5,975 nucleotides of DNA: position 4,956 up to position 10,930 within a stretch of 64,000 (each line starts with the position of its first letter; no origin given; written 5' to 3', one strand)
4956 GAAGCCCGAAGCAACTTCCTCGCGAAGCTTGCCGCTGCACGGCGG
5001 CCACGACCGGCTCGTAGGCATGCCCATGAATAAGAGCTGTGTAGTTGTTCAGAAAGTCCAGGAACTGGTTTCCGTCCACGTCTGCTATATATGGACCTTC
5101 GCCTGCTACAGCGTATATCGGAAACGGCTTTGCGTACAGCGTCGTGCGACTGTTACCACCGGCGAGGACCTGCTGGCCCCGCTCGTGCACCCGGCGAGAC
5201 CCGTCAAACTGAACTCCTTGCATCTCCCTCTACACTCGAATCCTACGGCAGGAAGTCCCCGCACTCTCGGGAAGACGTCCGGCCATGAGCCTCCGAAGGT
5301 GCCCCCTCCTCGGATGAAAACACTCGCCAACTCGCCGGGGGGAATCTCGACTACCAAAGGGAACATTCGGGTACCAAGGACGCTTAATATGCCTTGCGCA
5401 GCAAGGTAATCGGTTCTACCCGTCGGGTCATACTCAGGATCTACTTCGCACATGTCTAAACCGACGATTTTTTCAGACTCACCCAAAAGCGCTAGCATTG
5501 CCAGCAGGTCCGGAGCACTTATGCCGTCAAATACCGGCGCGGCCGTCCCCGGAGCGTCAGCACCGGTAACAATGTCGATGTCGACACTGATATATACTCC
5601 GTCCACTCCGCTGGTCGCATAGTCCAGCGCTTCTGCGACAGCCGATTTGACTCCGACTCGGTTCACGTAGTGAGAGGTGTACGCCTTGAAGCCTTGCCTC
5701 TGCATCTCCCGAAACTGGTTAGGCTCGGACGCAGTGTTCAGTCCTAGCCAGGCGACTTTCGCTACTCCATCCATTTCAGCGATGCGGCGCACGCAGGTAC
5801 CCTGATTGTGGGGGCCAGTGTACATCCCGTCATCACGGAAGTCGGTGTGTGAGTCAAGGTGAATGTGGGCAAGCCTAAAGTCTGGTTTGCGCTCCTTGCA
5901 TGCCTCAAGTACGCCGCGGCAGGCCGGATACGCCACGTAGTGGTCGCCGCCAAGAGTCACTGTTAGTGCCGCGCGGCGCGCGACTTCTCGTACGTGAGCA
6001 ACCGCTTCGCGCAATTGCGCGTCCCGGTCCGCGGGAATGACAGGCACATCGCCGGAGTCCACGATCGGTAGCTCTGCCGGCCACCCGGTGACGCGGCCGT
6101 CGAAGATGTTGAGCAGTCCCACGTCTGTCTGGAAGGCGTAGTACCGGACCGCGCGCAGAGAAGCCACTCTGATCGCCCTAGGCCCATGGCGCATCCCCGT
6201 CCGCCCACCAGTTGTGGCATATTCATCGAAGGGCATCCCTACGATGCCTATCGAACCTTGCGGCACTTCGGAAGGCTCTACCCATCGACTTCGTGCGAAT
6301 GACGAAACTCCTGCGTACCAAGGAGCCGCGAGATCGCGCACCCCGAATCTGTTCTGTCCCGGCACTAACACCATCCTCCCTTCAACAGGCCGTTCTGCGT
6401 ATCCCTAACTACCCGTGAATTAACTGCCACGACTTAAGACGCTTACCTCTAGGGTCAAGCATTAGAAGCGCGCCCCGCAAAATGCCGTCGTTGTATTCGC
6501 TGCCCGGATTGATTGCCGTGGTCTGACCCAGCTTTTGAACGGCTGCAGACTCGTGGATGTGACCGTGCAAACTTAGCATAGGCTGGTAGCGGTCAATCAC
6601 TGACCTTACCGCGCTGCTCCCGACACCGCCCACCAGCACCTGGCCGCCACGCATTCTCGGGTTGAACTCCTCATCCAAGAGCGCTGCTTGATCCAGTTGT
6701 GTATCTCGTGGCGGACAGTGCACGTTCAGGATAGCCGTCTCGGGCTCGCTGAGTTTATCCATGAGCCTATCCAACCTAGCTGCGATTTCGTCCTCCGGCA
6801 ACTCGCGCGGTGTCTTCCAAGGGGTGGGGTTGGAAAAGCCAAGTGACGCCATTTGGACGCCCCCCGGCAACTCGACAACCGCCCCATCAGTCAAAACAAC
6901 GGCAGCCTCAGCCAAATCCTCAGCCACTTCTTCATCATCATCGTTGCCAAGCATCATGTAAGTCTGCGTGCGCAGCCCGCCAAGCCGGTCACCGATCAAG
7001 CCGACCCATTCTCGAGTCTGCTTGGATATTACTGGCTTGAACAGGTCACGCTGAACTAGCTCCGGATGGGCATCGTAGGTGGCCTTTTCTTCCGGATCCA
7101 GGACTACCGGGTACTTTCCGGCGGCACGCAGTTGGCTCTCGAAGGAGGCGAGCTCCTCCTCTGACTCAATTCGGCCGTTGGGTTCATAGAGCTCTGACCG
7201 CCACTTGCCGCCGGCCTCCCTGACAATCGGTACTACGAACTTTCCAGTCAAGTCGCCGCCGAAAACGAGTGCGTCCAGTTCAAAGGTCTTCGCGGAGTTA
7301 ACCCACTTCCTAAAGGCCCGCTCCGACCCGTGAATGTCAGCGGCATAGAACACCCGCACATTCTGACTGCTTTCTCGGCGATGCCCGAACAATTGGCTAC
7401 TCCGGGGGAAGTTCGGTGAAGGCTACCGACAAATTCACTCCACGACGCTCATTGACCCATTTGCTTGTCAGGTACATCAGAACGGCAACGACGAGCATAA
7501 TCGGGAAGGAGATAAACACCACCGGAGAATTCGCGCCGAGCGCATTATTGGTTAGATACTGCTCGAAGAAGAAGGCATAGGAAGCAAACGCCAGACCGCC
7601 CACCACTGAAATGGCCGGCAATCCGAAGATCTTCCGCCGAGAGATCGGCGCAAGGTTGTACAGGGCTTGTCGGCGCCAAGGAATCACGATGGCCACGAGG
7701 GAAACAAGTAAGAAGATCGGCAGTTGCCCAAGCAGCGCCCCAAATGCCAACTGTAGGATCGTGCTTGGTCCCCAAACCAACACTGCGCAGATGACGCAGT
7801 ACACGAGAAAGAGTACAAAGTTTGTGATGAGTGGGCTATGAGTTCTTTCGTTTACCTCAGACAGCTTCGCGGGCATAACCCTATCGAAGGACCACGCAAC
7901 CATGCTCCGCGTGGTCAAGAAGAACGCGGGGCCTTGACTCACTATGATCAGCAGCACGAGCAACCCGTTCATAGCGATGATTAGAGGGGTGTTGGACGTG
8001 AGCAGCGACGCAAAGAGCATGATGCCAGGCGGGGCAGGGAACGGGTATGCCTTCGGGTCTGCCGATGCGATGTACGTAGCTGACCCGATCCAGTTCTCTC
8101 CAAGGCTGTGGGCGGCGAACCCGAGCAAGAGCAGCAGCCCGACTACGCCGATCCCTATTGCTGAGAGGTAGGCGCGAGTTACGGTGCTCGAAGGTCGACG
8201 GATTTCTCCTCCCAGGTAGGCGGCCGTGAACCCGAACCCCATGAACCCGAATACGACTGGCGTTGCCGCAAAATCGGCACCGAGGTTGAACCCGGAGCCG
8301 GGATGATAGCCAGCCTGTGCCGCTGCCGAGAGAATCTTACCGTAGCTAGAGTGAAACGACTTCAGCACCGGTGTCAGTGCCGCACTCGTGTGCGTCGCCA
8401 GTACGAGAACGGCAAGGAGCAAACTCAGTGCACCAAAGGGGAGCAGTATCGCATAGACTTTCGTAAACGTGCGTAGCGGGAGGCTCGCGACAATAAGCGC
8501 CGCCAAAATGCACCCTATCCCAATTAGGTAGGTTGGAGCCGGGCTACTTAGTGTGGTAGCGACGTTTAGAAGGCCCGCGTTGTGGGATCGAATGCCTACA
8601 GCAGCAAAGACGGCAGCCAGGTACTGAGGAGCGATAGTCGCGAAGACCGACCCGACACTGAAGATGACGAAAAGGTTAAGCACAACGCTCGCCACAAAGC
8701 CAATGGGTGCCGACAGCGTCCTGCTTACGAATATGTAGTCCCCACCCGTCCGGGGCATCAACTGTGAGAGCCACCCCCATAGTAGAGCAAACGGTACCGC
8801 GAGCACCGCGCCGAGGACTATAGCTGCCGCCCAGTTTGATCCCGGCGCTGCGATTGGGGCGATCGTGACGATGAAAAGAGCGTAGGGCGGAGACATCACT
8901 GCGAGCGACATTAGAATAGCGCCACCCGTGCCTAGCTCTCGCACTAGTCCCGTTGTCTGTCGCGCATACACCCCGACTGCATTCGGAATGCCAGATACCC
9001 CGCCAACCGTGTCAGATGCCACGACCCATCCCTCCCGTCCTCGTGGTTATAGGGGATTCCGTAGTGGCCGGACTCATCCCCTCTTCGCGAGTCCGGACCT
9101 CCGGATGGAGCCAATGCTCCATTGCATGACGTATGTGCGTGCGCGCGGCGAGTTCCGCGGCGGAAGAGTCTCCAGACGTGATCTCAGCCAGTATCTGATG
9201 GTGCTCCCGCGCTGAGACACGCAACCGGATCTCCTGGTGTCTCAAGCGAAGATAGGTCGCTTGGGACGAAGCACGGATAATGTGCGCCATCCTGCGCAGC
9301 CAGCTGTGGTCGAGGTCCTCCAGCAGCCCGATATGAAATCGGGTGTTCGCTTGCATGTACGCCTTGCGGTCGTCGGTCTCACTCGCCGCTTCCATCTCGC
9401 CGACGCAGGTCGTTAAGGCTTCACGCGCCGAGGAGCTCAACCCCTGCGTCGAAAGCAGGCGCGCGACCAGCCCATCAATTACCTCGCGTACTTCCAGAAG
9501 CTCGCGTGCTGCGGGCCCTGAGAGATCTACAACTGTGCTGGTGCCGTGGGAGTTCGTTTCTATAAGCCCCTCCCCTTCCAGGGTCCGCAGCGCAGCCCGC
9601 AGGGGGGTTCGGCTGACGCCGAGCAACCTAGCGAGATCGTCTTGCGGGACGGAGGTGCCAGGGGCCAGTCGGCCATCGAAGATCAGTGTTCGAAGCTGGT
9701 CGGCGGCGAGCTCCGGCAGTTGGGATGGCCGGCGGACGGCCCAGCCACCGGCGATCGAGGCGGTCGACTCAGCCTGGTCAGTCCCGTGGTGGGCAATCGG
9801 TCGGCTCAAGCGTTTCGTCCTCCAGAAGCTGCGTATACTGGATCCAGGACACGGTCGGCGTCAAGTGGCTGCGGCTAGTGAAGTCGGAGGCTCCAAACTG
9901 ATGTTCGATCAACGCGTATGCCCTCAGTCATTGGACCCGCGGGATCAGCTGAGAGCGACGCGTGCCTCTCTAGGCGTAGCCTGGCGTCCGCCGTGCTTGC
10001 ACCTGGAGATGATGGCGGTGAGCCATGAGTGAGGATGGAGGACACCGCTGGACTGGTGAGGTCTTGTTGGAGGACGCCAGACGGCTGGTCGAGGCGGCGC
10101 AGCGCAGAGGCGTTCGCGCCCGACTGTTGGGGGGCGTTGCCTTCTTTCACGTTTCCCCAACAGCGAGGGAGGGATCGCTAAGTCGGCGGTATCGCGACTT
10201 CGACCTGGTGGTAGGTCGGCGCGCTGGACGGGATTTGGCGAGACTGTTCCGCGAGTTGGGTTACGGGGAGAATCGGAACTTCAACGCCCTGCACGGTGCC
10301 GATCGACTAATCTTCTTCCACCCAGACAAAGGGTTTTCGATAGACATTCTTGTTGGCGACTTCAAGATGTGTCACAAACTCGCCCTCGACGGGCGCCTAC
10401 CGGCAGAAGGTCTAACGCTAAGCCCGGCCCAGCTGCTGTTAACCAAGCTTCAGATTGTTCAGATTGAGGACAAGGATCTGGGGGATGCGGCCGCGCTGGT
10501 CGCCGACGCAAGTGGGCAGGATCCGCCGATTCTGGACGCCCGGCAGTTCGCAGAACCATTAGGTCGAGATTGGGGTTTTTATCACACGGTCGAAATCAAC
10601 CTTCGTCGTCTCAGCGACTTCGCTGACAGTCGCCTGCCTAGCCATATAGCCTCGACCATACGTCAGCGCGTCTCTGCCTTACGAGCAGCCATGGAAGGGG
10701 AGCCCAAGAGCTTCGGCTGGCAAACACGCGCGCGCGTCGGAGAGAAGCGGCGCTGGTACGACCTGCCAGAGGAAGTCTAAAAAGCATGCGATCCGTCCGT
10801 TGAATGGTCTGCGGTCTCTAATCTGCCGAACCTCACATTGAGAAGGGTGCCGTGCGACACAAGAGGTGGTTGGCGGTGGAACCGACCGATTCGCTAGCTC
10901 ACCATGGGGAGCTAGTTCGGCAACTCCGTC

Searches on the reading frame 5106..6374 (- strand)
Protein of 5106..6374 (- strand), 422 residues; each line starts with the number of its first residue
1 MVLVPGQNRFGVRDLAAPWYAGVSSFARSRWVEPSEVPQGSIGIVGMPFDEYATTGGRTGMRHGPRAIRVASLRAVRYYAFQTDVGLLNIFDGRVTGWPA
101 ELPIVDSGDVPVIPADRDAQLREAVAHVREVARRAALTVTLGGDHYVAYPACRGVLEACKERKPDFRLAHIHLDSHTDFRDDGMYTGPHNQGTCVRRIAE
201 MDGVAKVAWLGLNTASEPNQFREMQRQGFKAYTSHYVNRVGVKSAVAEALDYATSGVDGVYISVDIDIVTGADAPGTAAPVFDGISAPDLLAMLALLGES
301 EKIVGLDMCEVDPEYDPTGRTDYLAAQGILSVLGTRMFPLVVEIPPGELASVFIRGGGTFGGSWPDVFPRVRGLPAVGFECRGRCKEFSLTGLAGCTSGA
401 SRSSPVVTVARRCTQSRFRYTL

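Call 34: search_protein_families(library=pfam, proteins=[window:5106-6374:-], max_evalue=0.001)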
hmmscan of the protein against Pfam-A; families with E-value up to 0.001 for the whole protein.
window:5106-6374:- (422 aa): 1 family
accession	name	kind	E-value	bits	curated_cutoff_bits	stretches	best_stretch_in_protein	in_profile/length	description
PF00491.26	Arginase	-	7.9e-59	199.8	22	1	42-332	3-277/280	Arginase family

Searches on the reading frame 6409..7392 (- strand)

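Call 34: search_protein_families(library=pfam, proteins=[window:6409-7392:-], max_evalue=0.001)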
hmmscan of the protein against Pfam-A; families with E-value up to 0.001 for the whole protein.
window:6409-7392:- (327 aa): 2 families
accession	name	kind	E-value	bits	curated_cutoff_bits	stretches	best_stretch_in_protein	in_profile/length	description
PF12850.12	Metallophos_2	-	4.8e-06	27.1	27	0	273-298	110-134/154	Calcineurin-like phosphoesterase superfamily domain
PF00149.33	Metallophos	-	9.2e-05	23.4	21.5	0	13-52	2-44/191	Calcineurin-like phosphoesterase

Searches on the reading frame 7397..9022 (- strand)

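Call 34: search_protein_families(library=pfam, proteins=[window:7397-9022:-], max_evalue=0.001)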
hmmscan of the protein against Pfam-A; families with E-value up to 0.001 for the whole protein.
window:7397-9022:- (541 aa): 1 family
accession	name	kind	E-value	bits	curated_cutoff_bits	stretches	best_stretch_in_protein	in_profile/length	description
PF13520.12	AA_permease_2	-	1.1e-13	51.3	27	1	38-490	9-410/427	Amino acid permease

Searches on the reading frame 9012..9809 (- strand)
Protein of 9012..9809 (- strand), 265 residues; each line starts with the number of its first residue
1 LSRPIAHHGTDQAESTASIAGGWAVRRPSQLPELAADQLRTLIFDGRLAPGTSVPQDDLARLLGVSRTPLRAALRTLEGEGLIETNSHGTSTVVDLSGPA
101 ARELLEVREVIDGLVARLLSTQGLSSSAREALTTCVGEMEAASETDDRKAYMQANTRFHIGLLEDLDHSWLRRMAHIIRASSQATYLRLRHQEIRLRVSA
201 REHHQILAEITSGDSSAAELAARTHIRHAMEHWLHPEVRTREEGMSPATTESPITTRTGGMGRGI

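Call 34: search_protein_families(library=pfam, proteins=[window:9012-9809:-], max_evalue=0.001)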
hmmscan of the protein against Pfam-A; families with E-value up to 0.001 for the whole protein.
window:9012-9809:- (265 aa): 5 families
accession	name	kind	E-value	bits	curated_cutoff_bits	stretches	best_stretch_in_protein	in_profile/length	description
PF07729.17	FCD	-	1.3e-17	64.8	24.3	1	103-227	1-124/125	FCD domain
PF00392.27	GntR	-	6.6e-14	51.8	27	1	35-88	5-59/64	Bacterial regulatory proteins, gntR family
PF12802.13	MarR_2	-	7.8e-06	26.4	27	0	46-86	15-53/61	MarR family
PF13412.12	HTH_24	-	7.8e-06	25.8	21.9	1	55-84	19-48/48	Winged helix-turn-helix DNA-binding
PF13545.12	HTH_Crp_2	-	1.1e-05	25.7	27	1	53-96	22-64/70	Crp-like helix-turn-helix domain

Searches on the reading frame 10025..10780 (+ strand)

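Call 34: search_protein_families(library=pfam, proteins=[window:10025-10780:+], max_evalue=0.001)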
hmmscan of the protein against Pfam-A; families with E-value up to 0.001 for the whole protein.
window:10025-10780:+ (251 aa): 1 family
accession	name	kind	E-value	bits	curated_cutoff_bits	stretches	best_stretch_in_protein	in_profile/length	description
PF14907.12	NTP_transf_5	-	0.00021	21.4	31.2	1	13-108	55-141/249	Uncharacterised nucleotidyltransferase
